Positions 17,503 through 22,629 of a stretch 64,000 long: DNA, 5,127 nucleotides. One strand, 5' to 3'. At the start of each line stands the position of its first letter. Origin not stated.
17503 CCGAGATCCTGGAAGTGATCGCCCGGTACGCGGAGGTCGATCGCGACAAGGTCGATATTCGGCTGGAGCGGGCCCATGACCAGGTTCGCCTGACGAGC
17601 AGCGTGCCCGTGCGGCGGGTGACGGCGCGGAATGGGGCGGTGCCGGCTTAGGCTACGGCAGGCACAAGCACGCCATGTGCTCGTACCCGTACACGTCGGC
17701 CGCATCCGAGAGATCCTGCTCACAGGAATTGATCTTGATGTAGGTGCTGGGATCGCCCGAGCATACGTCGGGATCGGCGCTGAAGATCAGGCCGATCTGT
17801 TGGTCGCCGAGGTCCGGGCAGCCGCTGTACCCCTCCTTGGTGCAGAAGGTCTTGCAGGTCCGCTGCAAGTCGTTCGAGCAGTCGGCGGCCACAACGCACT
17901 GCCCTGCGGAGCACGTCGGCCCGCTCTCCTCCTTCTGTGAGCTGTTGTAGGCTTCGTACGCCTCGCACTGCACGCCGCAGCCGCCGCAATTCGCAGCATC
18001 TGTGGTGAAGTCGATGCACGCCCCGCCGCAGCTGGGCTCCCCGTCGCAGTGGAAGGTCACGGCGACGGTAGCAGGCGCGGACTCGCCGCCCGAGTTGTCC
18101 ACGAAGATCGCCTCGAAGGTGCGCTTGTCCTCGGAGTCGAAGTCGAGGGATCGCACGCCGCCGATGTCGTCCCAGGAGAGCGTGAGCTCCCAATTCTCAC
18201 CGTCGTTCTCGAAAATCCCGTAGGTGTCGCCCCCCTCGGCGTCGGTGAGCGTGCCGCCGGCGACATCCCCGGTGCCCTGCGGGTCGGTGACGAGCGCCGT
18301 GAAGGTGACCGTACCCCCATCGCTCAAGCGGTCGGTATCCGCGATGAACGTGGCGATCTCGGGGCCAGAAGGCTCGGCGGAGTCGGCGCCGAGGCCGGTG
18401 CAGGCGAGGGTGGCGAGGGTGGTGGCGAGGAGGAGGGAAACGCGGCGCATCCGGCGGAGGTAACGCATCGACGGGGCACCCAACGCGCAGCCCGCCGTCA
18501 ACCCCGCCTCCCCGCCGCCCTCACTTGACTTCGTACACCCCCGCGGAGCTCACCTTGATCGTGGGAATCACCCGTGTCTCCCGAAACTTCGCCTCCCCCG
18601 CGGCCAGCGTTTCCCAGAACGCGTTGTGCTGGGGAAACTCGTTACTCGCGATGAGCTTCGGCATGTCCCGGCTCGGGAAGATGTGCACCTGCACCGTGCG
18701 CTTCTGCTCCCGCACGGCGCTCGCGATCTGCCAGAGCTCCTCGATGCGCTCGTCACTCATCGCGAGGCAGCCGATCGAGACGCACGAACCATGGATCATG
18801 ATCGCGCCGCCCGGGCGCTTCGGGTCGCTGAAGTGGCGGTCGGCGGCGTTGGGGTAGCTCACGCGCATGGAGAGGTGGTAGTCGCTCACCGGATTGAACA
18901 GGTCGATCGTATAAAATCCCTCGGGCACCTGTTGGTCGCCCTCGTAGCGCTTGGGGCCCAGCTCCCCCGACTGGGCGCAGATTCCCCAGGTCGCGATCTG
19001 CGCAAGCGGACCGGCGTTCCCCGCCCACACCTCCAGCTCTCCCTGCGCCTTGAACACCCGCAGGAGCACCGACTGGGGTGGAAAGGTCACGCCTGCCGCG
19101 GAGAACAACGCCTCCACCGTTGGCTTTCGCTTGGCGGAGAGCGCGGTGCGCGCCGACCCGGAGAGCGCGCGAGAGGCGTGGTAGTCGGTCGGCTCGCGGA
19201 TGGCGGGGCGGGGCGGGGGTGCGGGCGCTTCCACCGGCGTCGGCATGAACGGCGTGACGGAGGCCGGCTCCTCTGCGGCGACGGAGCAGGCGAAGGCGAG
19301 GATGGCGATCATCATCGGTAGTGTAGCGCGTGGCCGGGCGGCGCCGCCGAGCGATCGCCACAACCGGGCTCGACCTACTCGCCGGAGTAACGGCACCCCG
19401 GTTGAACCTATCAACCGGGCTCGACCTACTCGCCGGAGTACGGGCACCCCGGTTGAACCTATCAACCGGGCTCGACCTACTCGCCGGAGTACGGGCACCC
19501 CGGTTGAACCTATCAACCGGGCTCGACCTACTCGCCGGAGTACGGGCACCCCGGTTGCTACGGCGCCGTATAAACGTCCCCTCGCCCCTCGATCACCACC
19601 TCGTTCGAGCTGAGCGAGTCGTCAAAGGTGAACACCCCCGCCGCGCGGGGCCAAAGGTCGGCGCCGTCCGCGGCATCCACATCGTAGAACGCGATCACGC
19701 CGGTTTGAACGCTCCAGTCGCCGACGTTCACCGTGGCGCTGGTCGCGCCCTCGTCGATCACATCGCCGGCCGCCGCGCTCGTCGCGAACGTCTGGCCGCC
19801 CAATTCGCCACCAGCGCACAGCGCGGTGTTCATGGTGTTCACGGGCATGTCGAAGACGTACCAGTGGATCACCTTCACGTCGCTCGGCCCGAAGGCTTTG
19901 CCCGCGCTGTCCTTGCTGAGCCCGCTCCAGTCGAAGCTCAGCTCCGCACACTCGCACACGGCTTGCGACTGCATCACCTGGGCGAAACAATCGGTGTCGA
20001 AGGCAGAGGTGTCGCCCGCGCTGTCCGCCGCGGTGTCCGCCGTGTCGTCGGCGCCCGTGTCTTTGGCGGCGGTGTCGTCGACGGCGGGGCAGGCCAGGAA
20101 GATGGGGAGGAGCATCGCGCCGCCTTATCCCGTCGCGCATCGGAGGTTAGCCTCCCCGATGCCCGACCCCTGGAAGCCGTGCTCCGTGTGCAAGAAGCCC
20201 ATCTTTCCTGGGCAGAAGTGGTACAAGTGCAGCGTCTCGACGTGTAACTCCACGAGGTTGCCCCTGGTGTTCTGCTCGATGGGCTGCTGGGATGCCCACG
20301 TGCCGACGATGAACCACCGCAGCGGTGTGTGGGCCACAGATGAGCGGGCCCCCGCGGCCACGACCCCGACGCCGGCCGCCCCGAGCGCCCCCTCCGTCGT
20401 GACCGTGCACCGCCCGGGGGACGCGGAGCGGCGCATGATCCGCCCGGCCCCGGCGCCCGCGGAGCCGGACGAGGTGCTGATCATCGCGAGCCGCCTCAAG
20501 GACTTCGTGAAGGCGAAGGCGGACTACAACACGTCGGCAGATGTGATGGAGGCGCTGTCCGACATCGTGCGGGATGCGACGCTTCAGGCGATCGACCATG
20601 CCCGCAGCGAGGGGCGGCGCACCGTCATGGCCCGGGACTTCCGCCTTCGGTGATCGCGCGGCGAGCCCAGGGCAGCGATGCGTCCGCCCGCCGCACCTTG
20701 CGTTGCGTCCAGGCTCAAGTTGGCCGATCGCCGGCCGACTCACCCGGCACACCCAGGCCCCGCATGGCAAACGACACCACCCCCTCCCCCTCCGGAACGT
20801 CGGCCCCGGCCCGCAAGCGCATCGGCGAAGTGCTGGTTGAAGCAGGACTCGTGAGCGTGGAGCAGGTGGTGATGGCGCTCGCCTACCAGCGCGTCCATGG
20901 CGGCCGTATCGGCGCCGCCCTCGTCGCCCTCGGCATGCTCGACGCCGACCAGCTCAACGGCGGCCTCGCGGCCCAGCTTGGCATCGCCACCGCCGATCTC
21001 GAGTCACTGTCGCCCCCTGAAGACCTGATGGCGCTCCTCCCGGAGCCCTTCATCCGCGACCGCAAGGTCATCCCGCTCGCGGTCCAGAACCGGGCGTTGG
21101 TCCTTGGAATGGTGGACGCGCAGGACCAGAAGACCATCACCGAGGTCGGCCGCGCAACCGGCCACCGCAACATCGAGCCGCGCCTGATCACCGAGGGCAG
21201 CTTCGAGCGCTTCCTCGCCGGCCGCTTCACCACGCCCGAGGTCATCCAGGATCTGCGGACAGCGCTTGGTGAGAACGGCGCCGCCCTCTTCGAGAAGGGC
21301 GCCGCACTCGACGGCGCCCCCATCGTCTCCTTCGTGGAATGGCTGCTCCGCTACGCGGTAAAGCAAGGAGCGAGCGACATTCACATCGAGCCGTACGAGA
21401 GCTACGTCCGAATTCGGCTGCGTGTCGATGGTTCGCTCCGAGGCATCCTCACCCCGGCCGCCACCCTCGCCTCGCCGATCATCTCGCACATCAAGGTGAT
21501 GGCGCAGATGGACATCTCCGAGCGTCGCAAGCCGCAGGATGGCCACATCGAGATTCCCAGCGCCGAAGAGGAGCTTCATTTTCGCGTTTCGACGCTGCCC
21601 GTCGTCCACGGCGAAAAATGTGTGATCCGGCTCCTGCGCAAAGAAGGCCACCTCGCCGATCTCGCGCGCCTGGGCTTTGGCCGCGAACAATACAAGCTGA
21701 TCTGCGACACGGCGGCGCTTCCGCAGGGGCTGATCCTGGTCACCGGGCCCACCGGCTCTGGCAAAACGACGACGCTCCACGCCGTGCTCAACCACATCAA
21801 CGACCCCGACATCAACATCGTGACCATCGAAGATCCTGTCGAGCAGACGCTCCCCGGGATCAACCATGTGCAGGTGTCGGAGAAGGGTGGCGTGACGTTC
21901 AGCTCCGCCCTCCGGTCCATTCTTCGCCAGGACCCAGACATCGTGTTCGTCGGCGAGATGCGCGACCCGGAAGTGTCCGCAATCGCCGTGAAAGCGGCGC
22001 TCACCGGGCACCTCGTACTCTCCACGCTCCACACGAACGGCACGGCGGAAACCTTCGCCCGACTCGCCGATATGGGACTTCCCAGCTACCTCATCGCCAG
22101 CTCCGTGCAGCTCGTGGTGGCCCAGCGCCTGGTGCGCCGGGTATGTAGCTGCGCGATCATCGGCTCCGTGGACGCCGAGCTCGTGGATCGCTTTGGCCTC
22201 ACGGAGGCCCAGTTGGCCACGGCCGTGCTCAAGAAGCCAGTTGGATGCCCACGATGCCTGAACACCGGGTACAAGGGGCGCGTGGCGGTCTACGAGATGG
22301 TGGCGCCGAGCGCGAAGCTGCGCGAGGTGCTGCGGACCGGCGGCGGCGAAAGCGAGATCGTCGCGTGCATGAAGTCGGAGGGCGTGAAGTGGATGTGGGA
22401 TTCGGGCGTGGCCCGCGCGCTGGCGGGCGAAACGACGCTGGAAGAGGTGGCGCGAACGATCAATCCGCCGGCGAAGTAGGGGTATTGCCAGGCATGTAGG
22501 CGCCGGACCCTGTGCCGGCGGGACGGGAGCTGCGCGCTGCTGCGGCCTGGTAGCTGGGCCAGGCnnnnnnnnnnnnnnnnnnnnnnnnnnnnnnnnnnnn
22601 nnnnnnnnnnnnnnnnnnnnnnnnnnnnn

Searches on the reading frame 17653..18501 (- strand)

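Call 81: search_protein_families(library=pfam, proteins=[window:17653-18501:-], max_evalue=0.01)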
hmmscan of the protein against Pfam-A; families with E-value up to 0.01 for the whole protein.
window:17653-18501:- (282 aa): 1 family
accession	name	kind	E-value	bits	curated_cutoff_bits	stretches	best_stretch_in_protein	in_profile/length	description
PF04885.19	Stig1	-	0.0052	17.7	24.1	1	156-183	48-75/85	Stigma-specific STIG1-like protein family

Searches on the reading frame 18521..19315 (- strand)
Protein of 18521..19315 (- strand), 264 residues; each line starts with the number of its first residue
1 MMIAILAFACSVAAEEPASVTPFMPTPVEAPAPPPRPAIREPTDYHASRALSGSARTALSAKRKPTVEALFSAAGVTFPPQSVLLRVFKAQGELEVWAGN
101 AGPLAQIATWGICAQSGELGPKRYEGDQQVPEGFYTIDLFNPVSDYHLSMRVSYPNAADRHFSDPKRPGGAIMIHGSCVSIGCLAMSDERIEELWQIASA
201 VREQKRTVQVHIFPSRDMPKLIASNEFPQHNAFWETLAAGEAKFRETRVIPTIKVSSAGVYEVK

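Call 81: search_protein_families(library=pfam, proteins=[window:18521-19315:-], max_evalue=0.01)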
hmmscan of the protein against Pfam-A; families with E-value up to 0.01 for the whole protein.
window:18521-19315:- (264 aa): 1 family
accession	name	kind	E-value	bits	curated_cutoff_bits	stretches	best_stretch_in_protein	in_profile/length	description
PF03734.19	YkuD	-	2.1e-08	35.3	23.4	1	112-199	32-139/146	L,D-transpeptidase catalytic domain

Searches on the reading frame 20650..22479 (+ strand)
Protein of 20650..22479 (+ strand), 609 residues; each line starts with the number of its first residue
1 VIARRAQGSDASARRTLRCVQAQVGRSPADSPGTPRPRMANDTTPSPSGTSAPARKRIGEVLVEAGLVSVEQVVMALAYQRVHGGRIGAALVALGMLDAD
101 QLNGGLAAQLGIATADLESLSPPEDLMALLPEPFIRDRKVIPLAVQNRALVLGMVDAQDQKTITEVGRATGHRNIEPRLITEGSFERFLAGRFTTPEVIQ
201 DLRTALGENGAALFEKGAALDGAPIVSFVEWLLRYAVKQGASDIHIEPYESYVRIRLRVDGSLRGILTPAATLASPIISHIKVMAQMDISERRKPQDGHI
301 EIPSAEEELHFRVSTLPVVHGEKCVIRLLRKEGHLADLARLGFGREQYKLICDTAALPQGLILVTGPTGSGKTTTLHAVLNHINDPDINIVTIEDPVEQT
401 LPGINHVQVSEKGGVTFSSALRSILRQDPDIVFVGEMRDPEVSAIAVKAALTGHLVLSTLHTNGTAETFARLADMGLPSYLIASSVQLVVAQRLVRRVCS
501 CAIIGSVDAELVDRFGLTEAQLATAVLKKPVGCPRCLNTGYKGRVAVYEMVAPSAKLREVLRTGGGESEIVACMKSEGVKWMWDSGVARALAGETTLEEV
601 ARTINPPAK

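Call 81: search_protein_families(library=pfam, proteins=[window:20650-22479:+], max_evalue=0.01)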
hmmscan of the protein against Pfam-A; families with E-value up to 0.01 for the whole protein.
window:20650-22479:+ (609 aa): 11 families
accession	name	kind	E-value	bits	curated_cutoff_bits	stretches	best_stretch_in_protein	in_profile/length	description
PF00437.27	T2SSE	-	4.2e-125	417.7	24.9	1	221-602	4-370/370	Type II/IV secretion system protein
PF05157.20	MshEN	-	2.7e-14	53.3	23.1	1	110-190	1-81/90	MshEN domain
PF13191.12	AAA_16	-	1.9e-05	25.7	32.6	1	358-407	22-64/167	AAA ATPase domain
PF13401.12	AAA_22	-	5.9e-05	23.8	27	1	359-400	5-46/130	AAA domain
PF13604.12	AAA_30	-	9.2e-05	22.7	27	1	345-389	4-48/191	AAA domain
PF25199.1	nSTAND_NTPase5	-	0.0004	20.7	34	1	358-404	40-87/145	Novel STAND NTPase 5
PF13245.12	AAA_19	-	0.0019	18.8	25.1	1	355-385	7-37/134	AAA domain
PF13555.12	AAA_29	-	0.0047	17.1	27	1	358-380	21-43/61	P-loop containing region of AAA domain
PF13476.12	AAA_23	-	0.0055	17.8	27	1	358-378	18-38/201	AAA domain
PF00004.35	AAA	-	0.0058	17.5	21.2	0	362-394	1-30/131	ATPase family associated with various cellular activities (AAA)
PF20720.3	nSTAND3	-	0.0068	16.6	27.2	0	359-397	17-55/155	Novel STAND NTPase 3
